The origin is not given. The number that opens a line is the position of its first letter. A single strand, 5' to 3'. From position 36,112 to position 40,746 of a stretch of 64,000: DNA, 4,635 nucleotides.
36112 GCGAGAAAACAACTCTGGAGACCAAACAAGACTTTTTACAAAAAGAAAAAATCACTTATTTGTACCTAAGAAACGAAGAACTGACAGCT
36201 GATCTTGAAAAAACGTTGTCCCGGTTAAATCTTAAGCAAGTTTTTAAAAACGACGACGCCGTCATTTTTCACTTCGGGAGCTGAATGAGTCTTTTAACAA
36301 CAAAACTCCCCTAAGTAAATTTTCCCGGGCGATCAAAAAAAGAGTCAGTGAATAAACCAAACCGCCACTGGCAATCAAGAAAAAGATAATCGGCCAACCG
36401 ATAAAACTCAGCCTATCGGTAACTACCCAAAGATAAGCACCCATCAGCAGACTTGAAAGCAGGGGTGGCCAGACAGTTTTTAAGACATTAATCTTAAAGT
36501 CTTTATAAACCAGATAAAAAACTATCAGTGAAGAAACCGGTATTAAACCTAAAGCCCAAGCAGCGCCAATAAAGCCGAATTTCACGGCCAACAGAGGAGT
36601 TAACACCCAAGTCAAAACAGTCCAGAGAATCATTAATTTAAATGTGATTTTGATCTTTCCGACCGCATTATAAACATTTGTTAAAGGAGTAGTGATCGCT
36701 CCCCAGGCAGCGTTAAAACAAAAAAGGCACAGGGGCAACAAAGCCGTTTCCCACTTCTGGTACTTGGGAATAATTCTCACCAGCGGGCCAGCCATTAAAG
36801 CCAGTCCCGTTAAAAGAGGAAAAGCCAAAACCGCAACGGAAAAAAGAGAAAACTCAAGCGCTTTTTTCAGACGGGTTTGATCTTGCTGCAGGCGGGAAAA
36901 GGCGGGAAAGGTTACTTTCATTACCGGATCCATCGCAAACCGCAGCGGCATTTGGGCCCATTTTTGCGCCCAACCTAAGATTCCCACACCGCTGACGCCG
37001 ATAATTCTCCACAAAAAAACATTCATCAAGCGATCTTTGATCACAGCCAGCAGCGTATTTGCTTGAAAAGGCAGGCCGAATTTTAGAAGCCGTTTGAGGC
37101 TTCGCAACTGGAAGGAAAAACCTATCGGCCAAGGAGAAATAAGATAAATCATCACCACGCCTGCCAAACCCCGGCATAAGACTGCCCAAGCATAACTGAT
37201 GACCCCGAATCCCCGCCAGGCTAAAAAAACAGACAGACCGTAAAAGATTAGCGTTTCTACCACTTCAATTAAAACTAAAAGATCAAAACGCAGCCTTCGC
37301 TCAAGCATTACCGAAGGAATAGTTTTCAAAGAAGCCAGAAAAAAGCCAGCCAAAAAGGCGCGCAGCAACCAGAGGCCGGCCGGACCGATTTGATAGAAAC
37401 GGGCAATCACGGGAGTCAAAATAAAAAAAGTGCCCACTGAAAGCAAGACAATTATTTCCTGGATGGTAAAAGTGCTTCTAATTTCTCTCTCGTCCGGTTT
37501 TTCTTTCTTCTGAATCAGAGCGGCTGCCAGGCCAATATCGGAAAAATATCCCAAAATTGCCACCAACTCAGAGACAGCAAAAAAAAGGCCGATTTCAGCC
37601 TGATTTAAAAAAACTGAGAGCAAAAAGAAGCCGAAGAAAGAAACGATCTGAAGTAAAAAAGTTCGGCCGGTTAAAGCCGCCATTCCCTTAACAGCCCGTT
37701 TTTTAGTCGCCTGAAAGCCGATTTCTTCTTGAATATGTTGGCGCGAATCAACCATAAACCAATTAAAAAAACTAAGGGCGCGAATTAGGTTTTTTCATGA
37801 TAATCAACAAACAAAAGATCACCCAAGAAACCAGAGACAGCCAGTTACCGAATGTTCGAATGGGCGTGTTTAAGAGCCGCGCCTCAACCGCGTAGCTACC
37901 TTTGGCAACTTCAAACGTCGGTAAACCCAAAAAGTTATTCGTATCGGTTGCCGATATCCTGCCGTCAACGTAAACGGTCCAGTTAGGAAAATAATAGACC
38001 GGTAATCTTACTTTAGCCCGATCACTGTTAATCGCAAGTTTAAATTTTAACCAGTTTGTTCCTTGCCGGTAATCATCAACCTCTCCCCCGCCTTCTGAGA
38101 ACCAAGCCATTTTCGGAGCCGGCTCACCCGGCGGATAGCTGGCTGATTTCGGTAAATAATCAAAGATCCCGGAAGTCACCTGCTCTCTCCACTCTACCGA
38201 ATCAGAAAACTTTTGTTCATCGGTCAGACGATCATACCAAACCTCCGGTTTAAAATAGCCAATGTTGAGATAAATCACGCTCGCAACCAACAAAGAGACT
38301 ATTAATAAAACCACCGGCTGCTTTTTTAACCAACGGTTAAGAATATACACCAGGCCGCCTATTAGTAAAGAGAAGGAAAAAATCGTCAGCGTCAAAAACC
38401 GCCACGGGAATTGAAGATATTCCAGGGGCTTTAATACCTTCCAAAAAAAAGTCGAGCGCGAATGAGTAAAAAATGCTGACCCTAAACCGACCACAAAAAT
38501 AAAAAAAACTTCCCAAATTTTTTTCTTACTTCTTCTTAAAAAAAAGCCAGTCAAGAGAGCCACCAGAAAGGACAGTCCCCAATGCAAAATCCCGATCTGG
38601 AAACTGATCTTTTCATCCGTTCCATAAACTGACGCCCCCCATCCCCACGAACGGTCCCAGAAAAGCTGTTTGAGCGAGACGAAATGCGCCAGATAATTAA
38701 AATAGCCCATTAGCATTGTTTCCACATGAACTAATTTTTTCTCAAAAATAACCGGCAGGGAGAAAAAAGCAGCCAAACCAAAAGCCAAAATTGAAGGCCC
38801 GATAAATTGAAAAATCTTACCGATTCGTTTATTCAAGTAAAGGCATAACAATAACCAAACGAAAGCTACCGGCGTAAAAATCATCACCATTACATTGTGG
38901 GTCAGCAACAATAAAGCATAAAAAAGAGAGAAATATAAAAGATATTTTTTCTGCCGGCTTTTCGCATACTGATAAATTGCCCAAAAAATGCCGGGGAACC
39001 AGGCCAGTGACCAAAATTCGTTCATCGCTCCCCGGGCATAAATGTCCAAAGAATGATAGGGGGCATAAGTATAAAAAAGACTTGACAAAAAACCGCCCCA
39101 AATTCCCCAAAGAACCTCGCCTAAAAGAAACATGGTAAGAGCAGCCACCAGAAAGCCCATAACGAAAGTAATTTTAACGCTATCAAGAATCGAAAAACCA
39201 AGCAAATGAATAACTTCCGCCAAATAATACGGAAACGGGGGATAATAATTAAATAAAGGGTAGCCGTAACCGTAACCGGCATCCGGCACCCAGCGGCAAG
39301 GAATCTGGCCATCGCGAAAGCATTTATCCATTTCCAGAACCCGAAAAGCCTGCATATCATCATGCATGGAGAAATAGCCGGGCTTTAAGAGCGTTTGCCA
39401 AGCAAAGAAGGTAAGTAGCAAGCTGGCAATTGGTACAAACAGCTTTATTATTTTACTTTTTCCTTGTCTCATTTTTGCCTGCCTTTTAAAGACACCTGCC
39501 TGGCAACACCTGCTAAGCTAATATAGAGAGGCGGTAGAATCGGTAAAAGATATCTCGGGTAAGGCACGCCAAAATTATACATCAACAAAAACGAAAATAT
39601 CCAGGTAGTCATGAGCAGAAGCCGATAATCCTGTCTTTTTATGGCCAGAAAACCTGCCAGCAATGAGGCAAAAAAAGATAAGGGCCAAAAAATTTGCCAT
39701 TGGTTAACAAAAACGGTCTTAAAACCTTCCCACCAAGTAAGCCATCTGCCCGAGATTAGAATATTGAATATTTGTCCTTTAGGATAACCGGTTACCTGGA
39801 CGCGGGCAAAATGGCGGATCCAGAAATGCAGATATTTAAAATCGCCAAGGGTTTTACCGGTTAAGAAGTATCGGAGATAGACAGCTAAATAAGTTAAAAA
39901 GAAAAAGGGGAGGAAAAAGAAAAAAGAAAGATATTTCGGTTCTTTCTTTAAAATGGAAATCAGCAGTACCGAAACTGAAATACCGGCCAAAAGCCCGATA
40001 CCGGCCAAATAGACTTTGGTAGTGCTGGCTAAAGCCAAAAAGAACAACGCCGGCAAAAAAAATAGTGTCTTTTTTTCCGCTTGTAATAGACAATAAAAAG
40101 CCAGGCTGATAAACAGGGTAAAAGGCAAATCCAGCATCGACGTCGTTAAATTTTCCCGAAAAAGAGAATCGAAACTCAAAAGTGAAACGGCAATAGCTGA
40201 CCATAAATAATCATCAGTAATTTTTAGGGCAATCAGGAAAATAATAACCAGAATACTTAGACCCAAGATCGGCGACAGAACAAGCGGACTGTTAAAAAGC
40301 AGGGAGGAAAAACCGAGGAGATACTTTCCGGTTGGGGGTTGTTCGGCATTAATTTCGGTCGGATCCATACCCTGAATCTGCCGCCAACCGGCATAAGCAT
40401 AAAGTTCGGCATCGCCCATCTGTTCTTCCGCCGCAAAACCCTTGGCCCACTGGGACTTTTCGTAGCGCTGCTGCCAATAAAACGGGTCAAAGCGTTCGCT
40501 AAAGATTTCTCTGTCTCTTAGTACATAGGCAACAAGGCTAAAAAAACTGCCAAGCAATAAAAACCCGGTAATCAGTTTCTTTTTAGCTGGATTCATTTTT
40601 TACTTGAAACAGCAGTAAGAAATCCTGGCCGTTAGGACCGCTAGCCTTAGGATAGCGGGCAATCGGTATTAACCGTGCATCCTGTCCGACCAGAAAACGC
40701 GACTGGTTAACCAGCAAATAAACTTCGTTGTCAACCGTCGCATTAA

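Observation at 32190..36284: Divergently transcribed paralog pair of ~650-690-aa polytopic membrane proteins with an unassigned GHDGLWH...NYHYF motif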

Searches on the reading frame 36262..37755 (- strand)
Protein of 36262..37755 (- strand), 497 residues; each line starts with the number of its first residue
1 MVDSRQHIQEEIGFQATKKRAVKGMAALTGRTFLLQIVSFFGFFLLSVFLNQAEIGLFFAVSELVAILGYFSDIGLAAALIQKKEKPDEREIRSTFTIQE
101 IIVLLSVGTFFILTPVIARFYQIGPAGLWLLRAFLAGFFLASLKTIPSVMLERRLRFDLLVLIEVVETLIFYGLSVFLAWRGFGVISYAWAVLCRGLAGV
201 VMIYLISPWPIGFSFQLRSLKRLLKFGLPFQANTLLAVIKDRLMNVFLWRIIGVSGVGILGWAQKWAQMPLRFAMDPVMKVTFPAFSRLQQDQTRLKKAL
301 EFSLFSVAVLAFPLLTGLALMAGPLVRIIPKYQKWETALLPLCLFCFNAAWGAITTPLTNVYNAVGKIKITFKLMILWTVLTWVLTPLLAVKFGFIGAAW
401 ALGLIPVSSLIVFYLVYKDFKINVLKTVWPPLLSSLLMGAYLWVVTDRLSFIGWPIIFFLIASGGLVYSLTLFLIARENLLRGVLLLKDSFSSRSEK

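Call 9: search_protein_families(library=pfam, proteins=[window:36262-37755:-], max_evalue=0.001)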
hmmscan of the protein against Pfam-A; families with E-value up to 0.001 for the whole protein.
window:36262-37755:- (497 aa): 2 families
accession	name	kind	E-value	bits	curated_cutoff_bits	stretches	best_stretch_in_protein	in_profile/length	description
PF13440.11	Polysacc_synt_3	-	9.9e-48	163.3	23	1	47-329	3-283/293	Polysaccharide biosynthesis protein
PF01943.22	Polysacc_synt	-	2.4e-23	83.4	28.2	1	22-290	2-274/274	Polysaccharide biosynthesis protein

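Call 70: search_protein_families(library=ncbifam, proteins=[window:36262-37755:-], max_evalue=0.01)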
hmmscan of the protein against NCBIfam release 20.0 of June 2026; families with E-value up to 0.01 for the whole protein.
window:36262-37755:- (497 aa): 3 families
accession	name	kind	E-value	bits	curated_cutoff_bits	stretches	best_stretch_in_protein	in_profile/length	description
NF007773.0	PRK10459.1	equivalog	8.6e-42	143.7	273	1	31-481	17-472/492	MOP flippase family protein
NF058658.1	Oglyco_Wzx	exception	1e-33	117.1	720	1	32-474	21-462/478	O-glycosylation flippase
NF047674.1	TeichurnBiosyTuaB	equivalog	5e-28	98.4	580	1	17-471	4-465/469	teichuronic acid biosynthesis protein TuaB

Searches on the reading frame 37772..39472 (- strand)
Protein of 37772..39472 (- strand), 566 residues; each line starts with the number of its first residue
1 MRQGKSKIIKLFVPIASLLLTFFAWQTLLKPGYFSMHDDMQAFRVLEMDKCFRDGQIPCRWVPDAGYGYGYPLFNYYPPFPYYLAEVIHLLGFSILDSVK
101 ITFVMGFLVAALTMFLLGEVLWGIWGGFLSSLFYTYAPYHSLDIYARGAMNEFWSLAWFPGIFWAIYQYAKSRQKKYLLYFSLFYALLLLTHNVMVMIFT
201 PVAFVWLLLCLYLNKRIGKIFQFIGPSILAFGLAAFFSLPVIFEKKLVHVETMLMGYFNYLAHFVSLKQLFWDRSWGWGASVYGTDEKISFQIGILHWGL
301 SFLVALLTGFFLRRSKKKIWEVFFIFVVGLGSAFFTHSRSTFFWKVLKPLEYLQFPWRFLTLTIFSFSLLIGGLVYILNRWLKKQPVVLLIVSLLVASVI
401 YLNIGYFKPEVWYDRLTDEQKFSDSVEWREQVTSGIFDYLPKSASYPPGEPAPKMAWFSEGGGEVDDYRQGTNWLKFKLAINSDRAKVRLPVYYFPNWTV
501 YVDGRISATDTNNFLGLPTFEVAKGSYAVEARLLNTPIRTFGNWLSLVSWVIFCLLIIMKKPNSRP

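Call 9: search_protein_families(library=pfam, proteins=[window:37772-39472:-], max_evalue=0.001)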
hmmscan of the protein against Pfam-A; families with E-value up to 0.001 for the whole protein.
window:37772-39472:- (566 aa): 1 family
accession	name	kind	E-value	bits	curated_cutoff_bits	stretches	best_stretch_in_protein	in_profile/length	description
PF10131.15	PTPS_related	-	7e-11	41.7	26.4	1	74-410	1-315/621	6-pyruvoyl-tetrahydropterin synthase related domain; membrane protein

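Call 70: search_protein_families(library=ncbifam, proteins=[window:37772-39472:-], max_evalue=0.01)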
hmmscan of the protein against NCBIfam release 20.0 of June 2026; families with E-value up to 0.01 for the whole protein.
window:37772-39472:- (566 aa): 0 families

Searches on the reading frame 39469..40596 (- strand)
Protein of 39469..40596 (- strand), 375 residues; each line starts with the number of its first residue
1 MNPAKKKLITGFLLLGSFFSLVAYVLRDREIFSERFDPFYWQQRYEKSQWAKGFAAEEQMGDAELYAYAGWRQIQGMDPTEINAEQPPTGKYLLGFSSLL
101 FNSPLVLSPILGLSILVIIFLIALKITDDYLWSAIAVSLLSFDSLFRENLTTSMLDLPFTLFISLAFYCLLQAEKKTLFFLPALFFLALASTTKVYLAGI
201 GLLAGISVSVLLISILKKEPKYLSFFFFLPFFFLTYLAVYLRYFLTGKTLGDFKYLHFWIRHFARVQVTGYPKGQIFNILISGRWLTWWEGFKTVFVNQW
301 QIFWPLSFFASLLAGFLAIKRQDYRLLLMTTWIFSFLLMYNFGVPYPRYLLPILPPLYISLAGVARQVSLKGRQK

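Call 9: search_protein_families(library=pfam, proteins=[window:39469-40596:-], max_evalue=0.001)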
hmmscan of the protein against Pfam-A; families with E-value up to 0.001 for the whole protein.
window:39469-40596:- (375 aa): 1 family
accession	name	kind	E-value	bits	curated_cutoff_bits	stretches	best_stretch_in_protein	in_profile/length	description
PF02366.24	PMT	-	0.00029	20.9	22.7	1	108-241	89-232/245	Dolichyl-phosphate-mannose-protein mannosyltransferase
